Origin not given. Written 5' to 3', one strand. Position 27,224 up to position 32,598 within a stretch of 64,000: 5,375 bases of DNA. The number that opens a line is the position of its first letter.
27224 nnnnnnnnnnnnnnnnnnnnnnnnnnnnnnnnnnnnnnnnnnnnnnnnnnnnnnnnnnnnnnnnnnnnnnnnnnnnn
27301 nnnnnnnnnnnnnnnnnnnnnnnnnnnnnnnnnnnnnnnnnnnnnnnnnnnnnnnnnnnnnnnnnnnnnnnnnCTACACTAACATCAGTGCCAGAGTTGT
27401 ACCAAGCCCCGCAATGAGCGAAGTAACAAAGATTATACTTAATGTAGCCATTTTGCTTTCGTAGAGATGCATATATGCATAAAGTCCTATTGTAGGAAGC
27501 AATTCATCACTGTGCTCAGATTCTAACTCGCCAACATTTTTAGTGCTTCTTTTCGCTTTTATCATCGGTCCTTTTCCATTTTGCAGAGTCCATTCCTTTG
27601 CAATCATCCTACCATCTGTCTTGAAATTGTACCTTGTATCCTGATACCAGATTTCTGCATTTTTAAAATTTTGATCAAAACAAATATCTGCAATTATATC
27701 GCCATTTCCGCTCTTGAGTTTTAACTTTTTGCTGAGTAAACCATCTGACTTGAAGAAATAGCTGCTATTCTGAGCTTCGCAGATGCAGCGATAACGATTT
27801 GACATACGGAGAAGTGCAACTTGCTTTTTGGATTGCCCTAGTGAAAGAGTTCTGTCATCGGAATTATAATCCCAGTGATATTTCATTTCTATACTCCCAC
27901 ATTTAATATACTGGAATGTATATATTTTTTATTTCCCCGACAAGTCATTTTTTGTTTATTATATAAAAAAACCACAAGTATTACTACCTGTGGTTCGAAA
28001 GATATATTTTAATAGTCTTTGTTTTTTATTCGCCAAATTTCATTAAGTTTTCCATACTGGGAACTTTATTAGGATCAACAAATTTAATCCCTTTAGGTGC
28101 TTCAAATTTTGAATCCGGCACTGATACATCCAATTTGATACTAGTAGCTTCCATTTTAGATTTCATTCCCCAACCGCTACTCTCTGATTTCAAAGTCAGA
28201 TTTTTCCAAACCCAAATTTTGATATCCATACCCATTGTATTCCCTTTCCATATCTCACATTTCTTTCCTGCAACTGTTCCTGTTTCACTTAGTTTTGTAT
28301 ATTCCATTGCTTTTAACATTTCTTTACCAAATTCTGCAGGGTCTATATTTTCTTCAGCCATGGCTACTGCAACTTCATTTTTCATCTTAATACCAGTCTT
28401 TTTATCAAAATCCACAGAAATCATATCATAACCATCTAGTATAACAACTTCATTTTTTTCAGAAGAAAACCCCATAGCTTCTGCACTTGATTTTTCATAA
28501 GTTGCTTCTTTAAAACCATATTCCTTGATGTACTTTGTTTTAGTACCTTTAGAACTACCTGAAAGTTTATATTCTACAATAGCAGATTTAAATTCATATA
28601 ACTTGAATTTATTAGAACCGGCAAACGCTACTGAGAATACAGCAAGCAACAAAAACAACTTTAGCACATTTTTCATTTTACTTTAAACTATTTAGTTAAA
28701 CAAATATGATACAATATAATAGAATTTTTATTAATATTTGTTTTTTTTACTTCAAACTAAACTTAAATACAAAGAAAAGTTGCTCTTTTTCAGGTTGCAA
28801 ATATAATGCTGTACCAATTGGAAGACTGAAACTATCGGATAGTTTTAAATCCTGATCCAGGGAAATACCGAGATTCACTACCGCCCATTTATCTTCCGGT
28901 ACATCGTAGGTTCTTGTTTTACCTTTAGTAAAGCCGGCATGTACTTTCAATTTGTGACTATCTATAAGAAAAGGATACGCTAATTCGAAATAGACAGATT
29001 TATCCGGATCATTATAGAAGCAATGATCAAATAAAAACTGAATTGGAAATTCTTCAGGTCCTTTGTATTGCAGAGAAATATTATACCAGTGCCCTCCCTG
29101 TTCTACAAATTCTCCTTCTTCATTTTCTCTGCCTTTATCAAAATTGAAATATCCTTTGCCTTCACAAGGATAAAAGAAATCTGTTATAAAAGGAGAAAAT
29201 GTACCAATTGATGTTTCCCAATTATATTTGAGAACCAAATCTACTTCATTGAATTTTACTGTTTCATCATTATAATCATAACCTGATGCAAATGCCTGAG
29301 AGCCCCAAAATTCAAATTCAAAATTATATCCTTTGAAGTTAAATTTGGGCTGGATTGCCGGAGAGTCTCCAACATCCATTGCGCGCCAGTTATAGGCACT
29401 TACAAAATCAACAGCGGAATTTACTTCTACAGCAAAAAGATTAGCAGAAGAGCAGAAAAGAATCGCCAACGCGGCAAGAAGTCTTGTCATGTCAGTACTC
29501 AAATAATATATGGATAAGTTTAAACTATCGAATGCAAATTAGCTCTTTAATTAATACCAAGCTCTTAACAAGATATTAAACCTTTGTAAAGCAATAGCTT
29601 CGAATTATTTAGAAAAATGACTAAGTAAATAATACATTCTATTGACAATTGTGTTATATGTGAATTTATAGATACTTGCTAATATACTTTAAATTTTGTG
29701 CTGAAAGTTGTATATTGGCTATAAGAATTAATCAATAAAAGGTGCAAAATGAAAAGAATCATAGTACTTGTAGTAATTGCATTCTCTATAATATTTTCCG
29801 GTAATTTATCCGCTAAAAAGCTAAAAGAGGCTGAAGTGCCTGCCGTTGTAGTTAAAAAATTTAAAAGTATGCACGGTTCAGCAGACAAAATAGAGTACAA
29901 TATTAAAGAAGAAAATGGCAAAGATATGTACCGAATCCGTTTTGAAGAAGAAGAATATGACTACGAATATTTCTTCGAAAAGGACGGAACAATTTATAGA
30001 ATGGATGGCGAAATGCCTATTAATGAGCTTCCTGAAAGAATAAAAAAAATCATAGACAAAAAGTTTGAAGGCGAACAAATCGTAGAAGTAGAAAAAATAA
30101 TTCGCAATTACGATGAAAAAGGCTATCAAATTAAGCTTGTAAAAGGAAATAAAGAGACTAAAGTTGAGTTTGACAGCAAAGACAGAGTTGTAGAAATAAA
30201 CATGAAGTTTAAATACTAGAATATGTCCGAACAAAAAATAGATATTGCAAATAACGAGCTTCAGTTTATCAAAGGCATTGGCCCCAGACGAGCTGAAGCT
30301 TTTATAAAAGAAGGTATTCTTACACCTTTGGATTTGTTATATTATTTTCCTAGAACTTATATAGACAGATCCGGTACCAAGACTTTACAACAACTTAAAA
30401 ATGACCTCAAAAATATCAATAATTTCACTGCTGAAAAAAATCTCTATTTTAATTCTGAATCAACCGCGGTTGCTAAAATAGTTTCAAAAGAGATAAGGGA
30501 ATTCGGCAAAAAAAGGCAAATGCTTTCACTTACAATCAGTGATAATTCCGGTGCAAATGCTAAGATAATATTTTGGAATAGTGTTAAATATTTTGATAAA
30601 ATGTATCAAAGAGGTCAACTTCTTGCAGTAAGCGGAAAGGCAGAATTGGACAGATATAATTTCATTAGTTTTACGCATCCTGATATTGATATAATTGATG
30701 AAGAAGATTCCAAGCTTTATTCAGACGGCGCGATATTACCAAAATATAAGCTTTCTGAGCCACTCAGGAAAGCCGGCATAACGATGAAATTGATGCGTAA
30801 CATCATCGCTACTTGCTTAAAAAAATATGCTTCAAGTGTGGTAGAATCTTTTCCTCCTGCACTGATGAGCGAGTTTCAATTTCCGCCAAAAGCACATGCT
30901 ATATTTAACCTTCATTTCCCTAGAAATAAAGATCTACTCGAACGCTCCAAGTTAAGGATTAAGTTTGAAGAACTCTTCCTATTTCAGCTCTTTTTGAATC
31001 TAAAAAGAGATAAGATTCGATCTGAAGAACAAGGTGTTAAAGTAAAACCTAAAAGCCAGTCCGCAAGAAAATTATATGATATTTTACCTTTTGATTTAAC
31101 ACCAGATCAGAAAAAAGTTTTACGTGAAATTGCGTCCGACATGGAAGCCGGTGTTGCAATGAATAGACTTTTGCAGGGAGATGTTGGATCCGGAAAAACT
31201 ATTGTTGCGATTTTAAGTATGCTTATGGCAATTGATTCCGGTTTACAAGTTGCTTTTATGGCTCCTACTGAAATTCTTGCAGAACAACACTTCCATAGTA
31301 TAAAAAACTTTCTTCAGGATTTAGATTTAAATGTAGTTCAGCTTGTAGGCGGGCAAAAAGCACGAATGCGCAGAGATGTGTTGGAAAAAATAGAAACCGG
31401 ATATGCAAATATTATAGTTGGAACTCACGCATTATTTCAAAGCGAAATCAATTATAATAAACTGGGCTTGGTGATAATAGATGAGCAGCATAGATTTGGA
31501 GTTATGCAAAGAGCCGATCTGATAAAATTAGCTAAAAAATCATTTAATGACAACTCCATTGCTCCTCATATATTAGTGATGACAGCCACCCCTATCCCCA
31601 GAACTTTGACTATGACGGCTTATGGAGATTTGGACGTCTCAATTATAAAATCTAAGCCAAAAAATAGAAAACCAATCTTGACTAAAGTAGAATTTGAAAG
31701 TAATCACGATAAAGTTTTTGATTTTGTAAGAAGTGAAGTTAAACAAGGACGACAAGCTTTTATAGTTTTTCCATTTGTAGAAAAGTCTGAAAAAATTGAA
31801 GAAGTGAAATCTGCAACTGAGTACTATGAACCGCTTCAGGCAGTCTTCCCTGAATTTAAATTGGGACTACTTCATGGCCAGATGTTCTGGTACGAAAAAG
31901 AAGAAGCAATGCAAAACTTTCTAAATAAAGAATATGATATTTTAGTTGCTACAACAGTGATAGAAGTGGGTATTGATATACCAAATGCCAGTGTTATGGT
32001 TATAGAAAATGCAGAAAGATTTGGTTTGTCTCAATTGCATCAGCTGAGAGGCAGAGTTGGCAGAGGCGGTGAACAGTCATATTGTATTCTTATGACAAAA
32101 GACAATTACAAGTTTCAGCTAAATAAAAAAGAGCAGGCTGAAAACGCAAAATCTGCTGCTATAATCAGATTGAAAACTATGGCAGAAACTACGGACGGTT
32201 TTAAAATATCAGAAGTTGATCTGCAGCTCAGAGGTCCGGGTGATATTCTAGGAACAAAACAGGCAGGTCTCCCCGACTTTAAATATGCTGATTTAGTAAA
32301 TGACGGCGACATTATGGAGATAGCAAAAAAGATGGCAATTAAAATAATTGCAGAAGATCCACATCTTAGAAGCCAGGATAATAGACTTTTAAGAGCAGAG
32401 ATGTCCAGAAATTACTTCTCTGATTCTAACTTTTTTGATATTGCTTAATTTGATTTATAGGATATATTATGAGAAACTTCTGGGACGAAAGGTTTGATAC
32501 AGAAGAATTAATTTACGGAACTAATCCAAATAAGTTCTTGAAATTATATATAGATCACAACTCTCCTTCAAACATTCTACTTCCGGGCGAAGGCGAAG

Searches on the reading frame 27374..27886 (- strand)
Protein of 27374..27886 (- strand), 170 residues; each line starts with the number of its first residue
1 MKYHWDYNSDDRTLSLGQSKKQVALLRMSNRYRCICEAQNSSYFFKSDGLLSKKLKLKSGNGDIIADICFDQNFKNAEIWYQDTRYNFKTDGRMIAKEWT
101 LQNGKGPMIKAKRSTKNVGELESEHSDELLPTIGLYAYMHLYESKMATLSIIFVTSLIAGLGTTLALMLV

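Call 12: search_protein_families(library=pfam, proteins=[window:27374-27886:-])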
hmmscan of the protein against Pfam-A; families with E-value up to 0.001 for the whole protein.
window:27374-27886:- (170 aa): 0 families

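Call 27: find_homologous_proteins(query=window:27374-27886:-)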
Query window:27374-27886:- (170 aa): 2 proteins with E <= 0.001 among 39 candidates.
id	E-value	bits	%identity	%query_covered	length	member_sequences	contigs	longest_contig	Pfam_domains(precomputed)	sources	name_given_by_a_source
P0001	2.8e-109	380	100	100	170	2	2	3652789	-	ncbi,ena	-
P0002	5.7e-78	278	71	99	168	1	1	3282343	-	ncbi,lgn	-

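Call 28: find_encoding_contigs(protein=P0001, flank=2000, max_places=10)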
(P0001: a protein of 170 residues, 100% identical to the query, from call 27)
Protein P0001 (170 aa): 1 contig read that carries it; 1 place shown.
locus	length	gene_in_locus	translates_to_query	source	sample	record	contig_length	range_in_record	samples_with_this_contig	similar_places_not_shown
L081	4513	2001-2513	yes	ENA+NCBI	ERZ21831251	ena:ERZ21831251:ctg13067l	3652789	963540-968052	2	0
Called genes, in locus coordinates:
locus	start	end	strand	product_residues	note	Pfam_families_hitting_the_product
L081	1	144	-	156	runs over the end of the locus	PF11396:PepSY_like (faint)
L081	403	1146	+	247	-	-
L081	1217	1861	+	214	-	-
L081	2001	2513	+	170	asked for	-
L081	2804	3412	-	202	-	PF08534:Redoxin, PF00578:AhpC-TSA, PF00085:Thioredoxin (weak), PF13098:Thioredoxin_2, PF13905:Thioredoxin_8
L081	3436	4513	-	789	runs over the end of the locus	PF01578:Cytochrom_C_asm, PF16327:CcmF_C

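Call 87: search_protein_families(library=ncbifam, proteins=[window:27374-27886:-], max_evalue=0.01)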
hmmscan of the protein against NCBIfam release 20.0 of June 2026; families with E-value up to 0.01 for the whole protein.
window:27374-27886:- (170 aa): 0 families

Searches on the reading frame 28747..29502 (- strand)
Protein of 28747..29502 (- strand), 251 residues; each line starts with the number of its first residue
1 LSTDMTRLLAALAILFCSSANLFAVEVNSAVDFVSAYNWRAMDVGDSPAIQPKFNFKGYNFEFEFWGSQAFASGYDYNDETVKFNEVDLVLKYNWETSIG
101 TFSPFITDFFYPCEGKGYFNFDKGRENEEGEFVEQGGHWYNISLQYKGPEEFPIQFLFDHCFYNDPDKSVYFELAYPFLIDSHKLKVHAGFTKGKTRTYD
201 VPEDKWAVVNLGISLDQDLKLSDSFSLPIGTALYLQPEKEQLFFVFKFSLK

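Call 12: search_protein_families(library=pfam, proteins=[window:28747-29502:-])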
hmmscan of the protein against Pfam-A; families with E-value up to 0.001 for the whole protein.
window:28747-29502:- (251 aa): 0 families

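Call 87: search_protein_families(library=ncbifam, proteins=[window:28747-29502:-], max_evalue=0.01)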
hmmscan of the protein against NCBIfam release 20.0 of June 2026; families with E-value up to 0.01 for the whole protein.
window:28747-29502:- (251 aa): 1 family
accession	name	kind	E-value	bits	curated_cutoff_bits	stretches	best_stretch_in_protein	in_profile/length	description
TIGR02001.1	gcw_chp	subfamily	0.00021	21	47.15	1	8-213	14-201/244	TorF family putative porin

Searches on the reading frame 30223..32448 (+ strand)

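Call 87: search_protein_families(library=ncbifam, proteins=[window:30223-32448:+], max_evalue=0.01)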
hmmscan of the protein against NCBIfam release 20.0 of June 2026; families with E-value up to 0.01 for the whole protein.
window:30223-32448:+ (741 aa): 45 families (the best 25 are shown)
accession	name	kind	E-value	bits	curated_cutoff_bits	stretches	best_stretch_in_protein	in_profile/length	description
NF008168.0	PRK10917.2-2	equivalog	2.3e-243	810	718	1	9-739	109-793/795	ATP-dependent DNA helicase RecG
NF008165.0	PRK10917.1-3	equivalog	1.6e-241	803.6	711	1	9-732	6-683/692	ATP-dependent DNA helicase RecG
NF008170.0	PRK10917.2-4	equivalog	3.5e-216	719.9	975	1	10-730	130-815/826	ATP-dependent DNA helicase RecG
TIGR00643.1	recG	equivalog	3.2e-212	706.6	659.4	1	36-704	7-628/629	ATP-dependent DNA helicase RecG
NF008163.0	PRK10917.1-1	equivalog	3.8e-180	600.6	796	1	8-715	6-674/692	ATP-dependent DNA helicase RecG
NF008164.0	PRK10917.1-2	equivalog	2.2e-178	594.8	785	1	12-724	14-686/704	ATP-dependent DNA helicase RecG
NF008166.0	PRK10917.1-4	equivalog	6.3e-176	586.5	864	1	29-718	29-690/705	ATP-dependent DNA helicase RecG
NF008167.0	PRK10917.2-1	equivalog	1e-152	509.9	995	1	21-719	14-723/744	ATP-dependent DNA helicase RecG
TIGR00580.2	mfd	equivalog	6.3e-117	392.2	800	1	266-682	408-798/907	transcription-repair coupling factor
NF008169.0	PRK10917.2-3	equivalog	3.2e-107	359.6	555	1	65-705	30-603/610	ATP-dependent DNA helicase RecG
NF007966.0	PRK10689.1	equivalog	2.4e-82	277.2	1329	1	266-682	575-965/1148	transcription-repair coupling factor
NF010337.0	PRK13766.1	equivalog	6.1e-21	74.2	610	2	321-457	39-173/781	Hef nuclease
NF008744.0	PRK11776.1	equivalog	1.1e-17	63.8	524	1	317-677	46-405/460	ATP-dependent RNA helicase DbpA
TIGR00595.1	priA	equivalog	1.2e-16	60.4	230.35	2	316-483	1-165/509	replication restart helicase PriA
TIGR01587.1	cas3_core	equivalog_domain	2.1e-14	53.4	102.45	1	415-619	126-323/358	CRISPR-associated helicase Cas3'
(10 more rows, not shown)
